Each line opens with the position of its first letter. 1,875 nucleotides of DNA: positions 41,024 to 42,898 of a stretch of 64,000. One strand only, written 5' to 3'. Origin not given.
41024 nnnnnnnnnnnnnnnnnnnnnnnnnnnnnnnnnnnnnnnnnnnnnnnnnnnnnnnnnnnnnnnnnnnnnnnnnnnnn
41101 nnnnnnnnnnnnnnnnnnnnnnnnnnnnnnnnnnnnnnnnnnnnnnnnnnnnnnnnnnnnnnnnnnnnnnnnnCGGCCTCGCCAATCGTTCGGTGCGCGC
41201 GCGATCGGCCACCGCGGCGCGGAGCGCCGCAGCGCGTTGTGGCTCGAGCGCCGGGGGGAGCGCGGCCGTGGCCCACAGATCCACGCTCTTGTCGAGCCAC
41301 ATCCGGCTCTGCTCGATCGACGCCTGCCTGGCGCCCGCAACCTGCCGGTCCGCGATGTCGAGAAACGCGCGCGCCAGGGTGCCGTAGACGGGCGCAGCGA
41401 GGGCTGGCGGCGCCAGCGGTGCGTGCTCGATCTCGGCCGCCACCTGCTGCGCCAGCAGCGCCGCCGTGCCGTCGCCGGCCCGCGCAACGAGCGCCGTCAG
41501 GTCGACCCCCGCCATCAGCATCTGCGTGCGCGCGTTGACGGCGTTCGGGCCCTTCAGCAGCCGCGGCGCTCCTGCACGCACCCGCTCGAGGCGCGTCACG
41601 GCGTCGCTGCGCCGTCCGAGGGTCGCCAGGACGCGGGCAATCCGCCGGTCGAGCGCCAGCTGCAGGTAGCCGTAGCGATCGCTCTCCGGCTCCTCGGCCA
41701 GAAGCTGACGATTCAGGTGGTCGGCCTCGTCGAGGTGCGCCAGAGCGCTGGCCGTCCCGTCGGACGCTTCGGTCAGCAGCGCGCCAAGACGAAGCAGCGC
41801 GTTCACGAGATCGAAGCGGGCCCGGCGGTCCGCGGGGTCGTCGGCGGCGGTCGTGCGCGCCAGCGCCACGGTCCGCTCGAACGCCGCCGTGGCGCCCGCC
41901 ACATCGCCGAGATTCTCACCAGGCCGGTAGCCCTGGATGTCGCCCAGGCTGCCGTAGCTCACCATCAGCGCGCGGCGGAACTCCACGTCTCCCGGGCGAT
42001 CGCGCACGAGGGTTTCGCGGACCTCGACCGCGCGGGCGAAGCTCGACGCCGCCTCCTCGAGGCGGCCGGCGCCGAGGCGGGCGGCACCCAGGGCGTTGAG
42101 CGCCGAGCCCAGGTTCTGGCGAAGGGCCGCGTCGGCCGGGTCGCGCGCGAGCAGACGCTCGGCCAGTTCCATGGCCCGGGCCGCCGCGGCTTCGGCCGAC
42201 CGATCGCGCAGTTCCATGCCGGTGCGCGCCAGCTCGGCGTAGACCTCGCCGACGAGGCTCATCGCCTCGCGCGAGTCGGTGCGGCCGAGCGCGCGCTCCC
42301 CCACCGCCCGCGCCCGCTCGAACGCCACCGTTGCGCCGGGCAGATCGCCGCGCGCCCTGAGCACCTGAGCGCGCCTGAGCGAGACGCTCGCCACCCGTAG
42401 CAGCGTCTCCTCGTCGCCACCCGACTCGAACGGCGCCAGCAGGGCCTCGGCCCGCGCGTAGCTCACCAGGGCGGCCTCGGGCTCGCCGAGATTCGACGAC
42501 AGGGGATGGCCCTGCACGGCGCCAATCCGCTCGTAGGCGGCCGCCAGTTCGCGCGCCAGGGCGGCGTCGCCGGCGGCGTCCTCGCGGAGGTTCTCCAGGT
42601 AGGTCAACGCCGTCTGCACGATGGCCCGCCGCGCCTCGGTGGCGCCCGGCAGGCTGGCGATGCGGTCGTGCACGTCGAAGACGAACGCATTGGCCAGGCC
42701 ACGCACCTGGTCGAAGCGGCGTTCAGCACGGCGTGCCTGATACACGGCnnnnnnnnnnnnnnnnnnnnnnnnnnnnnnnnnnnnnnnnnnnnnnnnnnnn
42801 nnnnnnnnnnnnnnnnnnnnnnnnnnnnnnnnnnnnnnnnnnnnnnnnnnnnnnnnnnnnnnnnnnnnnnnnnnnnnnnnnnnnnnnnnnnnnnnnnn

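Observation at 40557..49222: Ser/Thr-kinase-coupled ECF sigma factor divergent from a five-gene operon of uncharacterised envelope proteins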

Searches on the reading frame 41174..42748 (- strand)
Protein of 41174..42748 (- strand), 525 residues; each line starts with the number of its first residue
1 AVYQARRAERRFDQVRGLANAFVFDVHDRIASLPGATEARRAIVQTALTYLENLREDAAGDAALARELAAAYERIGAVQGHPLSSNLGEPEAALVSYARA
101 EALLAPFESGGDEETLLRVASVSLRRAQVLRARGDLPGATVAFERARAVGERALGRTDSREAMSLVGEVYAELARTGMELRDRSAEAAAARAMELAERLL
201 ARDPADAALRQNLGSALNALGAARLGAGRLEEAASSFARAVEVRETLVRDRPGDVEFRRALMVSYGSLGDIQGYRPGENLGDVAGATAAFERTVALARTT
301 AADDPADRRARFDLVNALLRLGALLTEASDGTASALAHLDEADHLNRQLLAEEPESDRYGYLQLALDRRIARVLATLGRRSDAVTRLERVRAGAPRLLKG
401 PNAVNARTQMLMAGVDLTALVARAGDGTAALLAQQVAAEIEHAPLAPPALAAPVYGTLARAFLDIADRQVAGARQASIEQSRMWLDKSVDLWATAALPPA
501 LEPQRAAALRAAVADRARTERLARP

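Call 20: find_homologous_proteins(query=window:41174-42748:-, max_evalue=0.001)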
Query window:41174-42748:- (525 aa): 158 proteins with E <= 0.001 among 8000 candidates; the best 120 are listed.
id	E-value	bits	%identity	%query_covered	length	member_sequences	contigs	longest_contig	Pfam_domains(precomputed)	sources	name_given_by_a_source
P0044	4.5e-235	799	78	100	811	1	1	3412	PF07714.24,PF00069.32,PF03109.23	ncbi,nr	ncbi:MAG TPA: serine/threonine-protein kinase, partial [Vicinamibacterales bacterium]|nr:serine/thre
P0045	2.1e-203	695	71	100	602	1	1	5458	PF13424.13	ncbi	ncbi:MAG: hypothetical protein ABI880_07620, partial [Acidobacteriota bacterium]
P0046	1.4e-197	676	69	100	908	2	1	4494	PF07714.24,PF00069.32,PF03109.23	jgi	-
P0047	2.9e-176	605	86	69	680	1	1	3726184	PF07714.24,PF00069.32,PF03109.23,PF07719.24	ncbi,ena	-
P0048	4.3e-176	605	63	96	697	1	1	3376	-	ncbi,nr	ncbi:MAG: hypothetical protein IT181_16640, partial [Acidobacteria bacterium]|nr:hypothetical protei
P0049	3.2e-175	602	64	96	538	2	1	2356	-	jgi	jgi:tetratricopeptide (TPR) repeat protein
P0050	3.3e-175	602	64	96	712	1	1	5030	PF07714.24,PF00069.32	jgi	jgi:tetratricopeptide (TPR) repeat protein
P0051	4.6e-173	595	62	100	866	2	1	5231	PF07714.24,PF00069.32,PF03109.23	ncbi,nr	ncbi:MAG: serine/threonine protein kinase, partial [Acidobacteria bacterium]|nr:serine/threonine pro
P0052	2.1e-156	540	63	86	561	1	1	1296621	-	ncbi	-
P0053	2.3e-143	497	57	89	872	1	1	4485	PF07714.24,PF00069.32,PF03109.23,PF13424.13,PF07719.24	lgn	-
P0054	3.2e-134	467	50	99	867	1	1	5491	PF07714.24,PF00069.32,PF00515.35,PF03109.23,PF13424.13,PF13181.13,PF07719.24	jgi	jgi:tetratricopeptide (TPR) repeat protein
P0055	2.6e-131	457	54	89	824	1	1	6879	PF07714.24,PF00069.32,PF00515.35,PF03109.23,PF13181.13,PF07719.24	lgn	-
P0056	1.6e-122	428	51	96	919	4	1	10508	PF07714.24,PF00069.32,PF03109.23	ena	-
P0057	2.0e-120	421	51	100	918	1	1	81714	PF07714.24,PF00069.32,PF00515.35,PF03109.23,PF13374.13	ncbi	ncbi:MAG: serine/threonine-protein kinase [Vicinamibacterales bacterium]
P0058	1.4e-117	412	52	86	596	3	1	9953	PF13424.13,PF13181.13,PF07719.24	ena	-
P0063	2.8e-115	404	50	98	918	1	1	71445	PF07714.24,PF00069.32,PF03109.23,PF13424.13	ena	-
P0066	8.6e-114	400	49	85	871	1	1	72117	PF07714.24,PF00069.32,PF03109.23,PF13424.13,PF01636.30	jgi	jgi:tetratricopeptide (TPR) repeat protein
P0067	2.9e-113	398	48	99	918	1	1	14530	PF07714.24,PF00069.32,PF03109.23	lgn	-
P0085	1.1e-91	327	41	98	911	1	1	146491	PF07714.24,PF00069.32,PF03109.23,PF13424.13,PF13181.13,PF07719.24,PF13374.13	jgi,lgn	-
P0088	3.2e-86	309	43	97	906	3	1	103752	PF07714.24,PF00069.32,PF03109.23,PF13181.13,PF07719.24,PF01636.30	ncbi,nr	ncbi:MAG: serine/threonine protein kinase [Acidobacteriia bacterium]|nr:serine/threonine protein kin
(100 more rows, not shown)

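Call 21: find_encoding_contigs(protein=P0067, flank=10000, max_places=1)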
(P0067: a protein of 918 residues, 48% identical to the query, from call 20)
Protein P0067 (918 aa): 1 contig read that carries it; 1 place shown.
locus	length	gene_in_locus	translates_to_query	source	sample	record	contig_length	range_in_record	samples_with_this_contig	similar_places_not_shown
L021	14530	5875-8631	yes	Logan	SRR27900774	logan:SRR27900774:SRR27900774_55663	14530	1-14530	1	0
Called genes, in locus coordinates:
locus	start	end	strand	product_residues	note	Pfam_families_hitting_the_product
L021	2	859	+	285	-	?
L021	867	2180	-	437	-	PF25021:TEN_NHL (faint)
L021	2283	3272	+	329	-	-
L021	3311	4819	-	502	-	-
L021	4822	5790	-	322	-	-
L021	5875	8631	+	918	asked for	PF00069:Pkinase, PF07714:PK_Tyr_Ser-Thr, PF03109:ABC1 (weak)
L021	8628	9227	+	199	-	PF07638:Sigma70_ECF, PF08281:Sigma70_r4_2, PF04545:Sigma70_r4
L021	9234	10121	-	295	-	PF01370:Epimerase, PF08338:DUF1731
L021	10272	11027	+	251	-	PF00440:TetR_N, PF17932:TetR_C_24 (faint), PF17938:TetR_C_29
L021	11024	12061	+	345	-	PF25919:BSH_CusB (faint), PF25917:BSH_RND, PF25973:BSH_CzcB (faint), PF25881:HH_YBHG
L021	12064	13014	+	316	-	PF00005:ABC_tran, PF13304:AAA_21 (weak)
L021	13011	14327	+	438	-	PF02321:OEP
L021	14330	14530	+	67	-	?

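Call 22: find_encoding_contigs(protein=P0057, flank=10000, max_places=1)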
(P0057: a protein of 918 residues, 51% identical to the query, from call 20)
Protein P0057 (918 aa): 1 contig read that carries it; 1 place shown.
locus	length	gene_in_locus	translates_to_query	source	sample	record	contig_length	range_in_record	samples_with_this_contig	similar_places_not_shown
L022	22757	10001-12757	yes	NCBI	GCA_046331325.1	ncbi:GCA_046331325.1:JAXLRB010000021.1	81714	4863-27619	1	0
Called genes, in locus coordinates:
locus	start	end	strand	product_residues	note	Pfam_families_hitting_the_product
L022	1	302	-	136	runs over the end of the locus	-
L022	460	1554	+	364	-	-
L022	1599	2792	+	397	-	PF01433:Peptidase_M1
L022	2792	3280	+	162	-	PF20420:DUF6702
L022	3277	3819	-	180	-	PF13795:HupE_UreJ_2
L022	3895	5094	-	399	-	PF13428:TPR_14 (faint), PF13431:TPR_17 (faint), PF14559:TPR_19 (faint), PF07719:TPR_2 (faint), PF00515:TPR_1 (faint), PF13424:TPR_12 (weak), PF13432:TPR_16 (weak)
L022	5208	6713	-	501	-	PF14224:DUF4331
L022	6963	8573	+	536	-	PF00486:Trans_reg_C, PF13428:TPR_14 (faint), PF13424:TPR_12 (faint), PF13432:TPR_16 (faint), PF07719:TPR_2 (faint), PF14559:TPR_19 (faint), PF21033:RMD1-3 (faint), PF13431:TPR_17 (faint), +2 more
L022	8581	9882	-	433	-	PF25021:TEN_NHL (faint)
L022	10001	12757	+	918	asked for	PF00069:Pkinase, PF07714:PK_Tyr_Ser-Thr, PF03109:ABC1, PF13374:TPR_10 (faint), PF00515:TPR_1 (faint)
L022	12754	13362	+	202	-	PF07638:Sigma70_ECF, PF08281:Sigma70_r4_2, PF04545:Sigma70_r4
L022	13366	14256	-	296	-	PF01370:Epimerase, PF08338:DUF1731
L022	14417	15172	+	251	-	PF00440:TetR_N, PF17938:TetR_C_29 (weak)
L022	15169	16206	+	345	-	PF25919:BSH_CusB (faint), PF25917:BSH_RND, PF25973:BSH_CzcB (faint), PF25881:HH_YBHG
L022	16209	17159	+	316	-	PF00005:ABC_tran, PF13304:AAA_21 (weak)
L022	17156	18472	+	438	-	PF02321:OEP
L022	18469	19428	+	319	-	PF00005:ABC_tran, PF13304:AAA_21 (faint), PF13732:DrrA1-3_C (weak)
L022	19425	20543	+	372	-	PF12679:ABC2_membrane_2, PF12698:ABC2_membrane_3, PF01061:ABC2_membrane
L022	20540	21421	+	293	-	PF12679:ABC2_membrane_2, PF12698:ABC2_membrane_3, PF01061:ABC2_membrane, PF12730:ABC2_membrane_4 (weak)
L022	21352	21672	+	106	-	PF01061:ABC2_membrane, PF12698:ABC2_membrane_3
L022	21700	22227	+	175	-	-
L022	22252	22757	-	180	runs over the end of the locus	PF02518:HATPase_c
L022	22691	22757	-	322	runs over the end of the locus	PF00512:HisKA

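Call 23: find_encoding_contigs(protein=P0063, flank=10000, max_places=1)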
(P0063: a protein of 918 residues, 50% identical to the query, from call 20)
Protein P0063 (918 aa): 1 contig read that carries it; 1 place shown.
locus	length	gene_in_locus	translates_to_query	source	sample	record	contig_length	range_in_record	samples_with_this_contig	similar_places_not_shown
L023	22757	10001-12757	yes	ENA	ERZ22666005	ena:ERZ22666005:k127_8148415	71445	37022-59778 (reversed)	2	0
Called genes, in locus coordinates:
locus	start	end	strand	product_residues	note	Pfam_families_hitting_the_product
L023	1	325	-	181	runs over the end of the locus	PF13795:HupE_UreJ_2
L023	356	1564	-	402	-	PF13428:TPR_14 (faint), PF14559:TPR_19 (faint), PF13431:TPR_17 (faint), PF00515:TPR_1 (faint), PF07719:TPR_2 (faint), PF13424:TPR_12 (faint), PF13432:TPR_16 (faint)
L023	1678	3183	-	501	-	PF14224:DUF4331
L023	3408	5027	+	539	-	PF00486:Trans_reg_C, PF13432:TPR_16 (faint), PF00515:TPR_1 (faint), PF07719:TPR_2 (faint), PF13181:TPR_8 (faint), PF13424:TPR_12 (faint), PF14559:TPR_19 (faint), PF13431:TPR_17 (faint), +1 more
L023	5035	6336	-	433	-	PF25021:TEN_NHL (faint)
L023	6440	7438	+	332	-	-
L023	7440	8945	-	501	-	-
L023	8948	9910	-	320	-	-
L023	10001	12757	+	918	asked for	PF00069:Pkinase, PF07714:PK_Tyr_Ser-Thr, PF03109:ABC1, PF13424:TPR_12 (faint)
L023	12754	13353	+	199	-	PF07638:Sigma70_ECF, PF08281:Sigma70_r4_2, PF04545:Sigma70_r4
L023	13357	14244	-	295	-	PF01370:Epimerase, PF08338:DUF1731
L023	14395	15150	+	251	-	PF00440:TetR_N, PF17938:TetR_C_29 (weak)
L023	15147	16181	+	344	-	PF25919:BSH_CusB (faint), PF25917:BSH_RND (weak), PF25881:HH_YBHG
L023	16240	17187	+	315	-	PF00005:ABC_tran, PF13304:AAA_21 (weak)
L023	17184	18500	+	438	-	PF02321:OEP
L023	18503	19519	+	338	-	PF00005:ABC_tran, PF13304:AAA_21 (faint), PF13732:DrrA1-3_C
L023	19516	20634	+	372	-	PF12679:ABC2_membrane_2, PF12698:ABC2_membrane_3, PF01061:ABC2_membrane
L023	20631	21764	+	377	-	PF12679:ABC2_membrane_2, PF12698:ABC2_membrane_3, PF01061:ABC2_membrane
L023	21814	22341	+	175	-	-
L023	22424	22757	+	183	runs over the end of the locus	-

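Call 25: find_encoding_contigs(protein=P0066, flank=8000, max_places=1)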
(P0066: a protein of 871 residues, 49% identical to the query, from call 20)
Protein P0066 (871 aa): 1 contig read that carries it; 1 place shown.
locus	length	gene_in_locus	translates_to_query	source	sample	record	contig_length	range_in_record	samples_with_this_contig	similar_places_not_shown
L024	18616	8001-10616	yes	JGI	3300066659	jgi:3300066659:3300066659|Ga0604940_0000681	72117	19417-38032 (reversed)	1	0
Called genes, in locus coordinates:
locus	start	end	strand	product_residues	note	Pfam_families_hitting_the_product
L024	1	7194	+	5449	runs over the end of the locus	PF17789:MG4 (faint), PF13715:CarbopepD_reg_2 (faint), PF20598:DUF6795 (faint), PF09430:EMC7_beta-sandw (faint), PF13620:CarboxypepD_reg (weak), PF13620:CarboxypepD_reg (weak), PF13205:Big_5, PF13620:CarboxypepD_reg, +4 more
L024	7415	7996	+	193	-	PF07638:Sigma70_ECF, PF08281:Sigma70_r4_2, PF04545:Sigma70_r4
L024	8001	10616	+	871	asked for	PF00069:Pkinase, PF01636:APH (faint), PF07714:PK_Tyr_Ser-Thr, PF03109:ABC1 (weak), PF13424:TPR_12 (faint)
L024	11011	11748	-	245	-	-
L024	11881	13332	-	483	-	PF00282:Pyridoxal_deC, PF01212:Beta_elim_lyase, PF05889:SepSecS (weak), PF00266:Aminotran_5 (weak)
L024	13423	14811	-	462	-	PF00909:Ammonium_transp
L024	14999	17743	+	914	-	PF00330:Aconitase, PF00694:Aconitase_C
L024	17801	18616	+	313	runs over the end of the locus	PF08331:QueG_DUF1730, PF13187:Fer4_9 (faint), PF00037:Fer4 (faint), PF13484:Fer4_16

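Call 26: find_encoding_contigs(protein=P0085, flank=8000, max_places=1)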
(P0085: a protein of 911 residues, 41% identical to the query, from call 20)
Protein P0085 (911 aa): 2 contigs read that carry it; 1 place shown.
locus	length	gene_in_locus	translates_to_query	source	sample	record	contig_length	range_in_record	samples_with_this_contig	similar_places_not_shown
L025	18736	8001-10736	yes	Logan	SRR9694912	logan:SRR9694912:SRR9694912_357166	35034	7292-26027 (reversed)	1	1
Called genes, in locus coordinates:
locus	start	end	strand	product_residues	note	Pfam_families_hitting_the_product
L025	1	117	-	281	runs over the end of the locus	PF01261:AP_endonuc_2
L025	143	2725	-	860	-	PF00069:Pkinase, PF07714:PK_Tyr_Ser-Thr, PF01636:APH (faint), PF03109:ABC1 (weak)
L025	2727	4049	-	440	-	PF01425:Amidase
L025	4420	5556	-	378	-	-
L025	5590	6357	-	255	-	-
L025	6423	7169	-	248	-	-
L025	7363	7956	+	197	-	PF07638:Sigma70_ECF, PF08281:Sigma70_r4_2 (weak), PF04545:Sigma70_r4 (weak)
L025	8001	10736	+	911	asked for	PF13424:TPR_12 (faint), PF00069:Pkinase, PF03109:ABC1 (faint), PF07714:PK_Tyr_Ser-Thr, PF13374:TPR_10 (faint), PF07719:TPR_2 (faint), PF13181:TPR_8 (faint)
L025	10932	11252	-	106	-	-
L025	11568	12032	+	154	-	-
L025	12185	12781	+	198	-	PF07638:Sigma70_ECF, PF08281:Sigma70_r4_2, PF04545:Sigma70_r4 (faint)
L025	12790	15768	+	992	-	PF13428:TPR_14 (faint), PF00069:Pkinase, PF01636:APH (faint), PF03109:ABC1 (faint), PF07714:PK_Tyr_Ser-Thr, PF13432:TPR_16 (faint), PF07719:TPR_2 (faint), PF13414:TPR_11 (faint), +1 more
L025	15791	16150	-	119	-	-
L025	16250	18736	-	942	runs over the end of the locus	PF00069:Pkinase, PF07714:PK_Tyr_Ser-Thr, PF03109:ABC1 (weak), PF07676:PD40, PF07676:PD40 (weak), PF26549:Tricorn_N, PF26550:Tricorn_2nd, PF26549:Tricorn_N (weak), +3 more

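Call 27: find_encoding_contigs(protein=P0088, flank=8000, max_places=1)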
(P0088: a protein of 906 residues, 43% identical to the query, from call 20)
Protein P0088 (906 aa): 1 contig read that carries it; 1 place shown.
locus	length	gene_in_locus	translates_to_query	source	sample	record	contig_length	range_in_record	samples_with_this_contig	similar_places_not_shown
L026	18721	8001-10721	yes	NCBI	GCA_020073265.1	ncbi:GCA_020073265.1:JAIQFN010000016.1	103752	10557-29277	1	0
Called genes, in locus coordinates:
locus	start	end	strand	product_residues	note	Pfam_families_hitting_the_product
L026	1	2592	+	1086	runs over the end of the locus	PF00873:ACR_tran, PF02355:SecD_SecF_C (weak)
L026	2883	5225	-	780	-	PF20256:MoCoBD_2, PF02738:MoCoBD_1, PF20256:MoCoBD_2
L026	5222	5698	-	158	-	PF00111:Fer2, PF01799:Fer2_2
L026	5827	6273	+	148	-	PF00589:Phage_integrase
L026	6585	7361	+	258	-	-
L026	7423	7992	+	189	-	PF07638:Sigma70_ECF, PF08281:Sigma70_r4_2 (weak), PF04545:Sigma70_r4 (weak)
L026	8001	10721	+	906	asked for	PF00069:Pkinase, PF07714:PK_Tyr_Ser-Thr, PF01636:APH (faint), PF03109:ABC1 (weak), PF07719:TPR_2 (faint), PF13181:TPR_8 (faint)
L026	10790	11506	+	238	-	-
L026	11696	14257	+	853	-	PF00989:PAS, PF08448:PAS_4, PF13188:PAS_8, PF13426:PAS_9, PF08448:PAS_4, PF08447:PAS_3, PF00512:HisKA, PF02518:HATPase_c, +4 more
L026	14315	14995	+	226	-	PF01066:CDP-OH_P_transf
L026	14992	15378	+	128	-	PF04138:GtrA_DPMS_TM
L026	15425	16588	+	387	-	PF02771:Acyl-CoA_dh_N, PF02770:Acyl-CoA_dh_M, PF00441:Acyl-CoA_dh_1, PF08028:Acyl-CoA_dh_2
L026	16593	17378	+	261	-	PF00378:ECH_1, PF16113:ECH_2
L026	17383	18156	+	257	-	PF00561:Abhydrolase_1, PF12146:Hydrolase_4, PF12697:Abhydrolase_6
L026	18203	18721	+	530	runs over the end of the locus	PF05170:AsmA, PF05359:DUF748, PF13116:YhdP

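Call 89: search_protein_families(library=pfam, proteins=[L026:6585-7361:+, L026:10790-11506:+], max_evalue=0.001)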
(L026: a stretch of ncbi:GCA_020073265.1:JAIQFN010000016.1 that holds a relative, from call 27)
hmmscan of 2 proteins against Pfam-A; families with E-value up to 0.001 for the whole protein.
L026:6585-7361:+ (258 aa): 0 families

L026:10790-11506:+ (238 aa): 0 families

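Call 94: find_encoding_contigs(protein=P0047, flank=10000, max_places=1)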
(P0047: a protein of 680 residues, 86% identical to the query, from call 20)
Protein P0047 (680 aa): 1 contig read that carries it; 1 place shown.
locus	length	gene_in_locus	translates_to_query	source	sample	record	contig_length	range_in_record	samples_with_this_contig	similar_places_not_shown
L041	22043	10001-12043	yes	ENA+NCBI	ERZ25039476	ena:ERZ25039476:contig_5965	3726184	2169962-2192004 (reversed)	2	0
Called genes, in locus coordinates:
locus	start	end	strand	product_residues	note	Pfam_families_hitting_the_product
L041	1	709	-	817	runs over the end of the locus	PF12704:MacB_PCD, PF02687:FtsX, PF12704:MacB_PCD, PF02687:FtsX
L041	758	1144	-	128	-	PF02687:FtsX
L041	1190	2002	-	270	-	PF12704:MacB_PCD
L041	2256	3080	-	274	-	PF12704:MacB_PCD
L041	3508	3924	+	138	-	-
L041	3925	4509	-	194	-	PF00561:Abhydrolase_1, PF12146:Hydrolase_4, PF12697:Abhydrolase_6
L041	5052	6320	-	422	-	PF00155:Aminotran_1_2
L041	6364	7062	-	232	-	PF01266:DAO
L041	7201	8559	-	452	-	PF12483:GIDE (weak)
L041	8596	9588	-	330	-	PF00041:fn3 (faint)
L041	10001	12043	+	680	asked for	PF00069:Pkinase, PF07714:PK_Tyr_Ser-Thr, PF03109:ABC1 (weak), PF07719:TPR_2 (faint)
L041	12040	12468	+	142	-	-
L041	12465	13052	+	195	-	PF07638:Sigma70_ECF, PF08281:Sigma70_r4_2, PF04545:Sigma70_r4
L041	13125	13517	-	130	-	PF04389:Peptidase_M28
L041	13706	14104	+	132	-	-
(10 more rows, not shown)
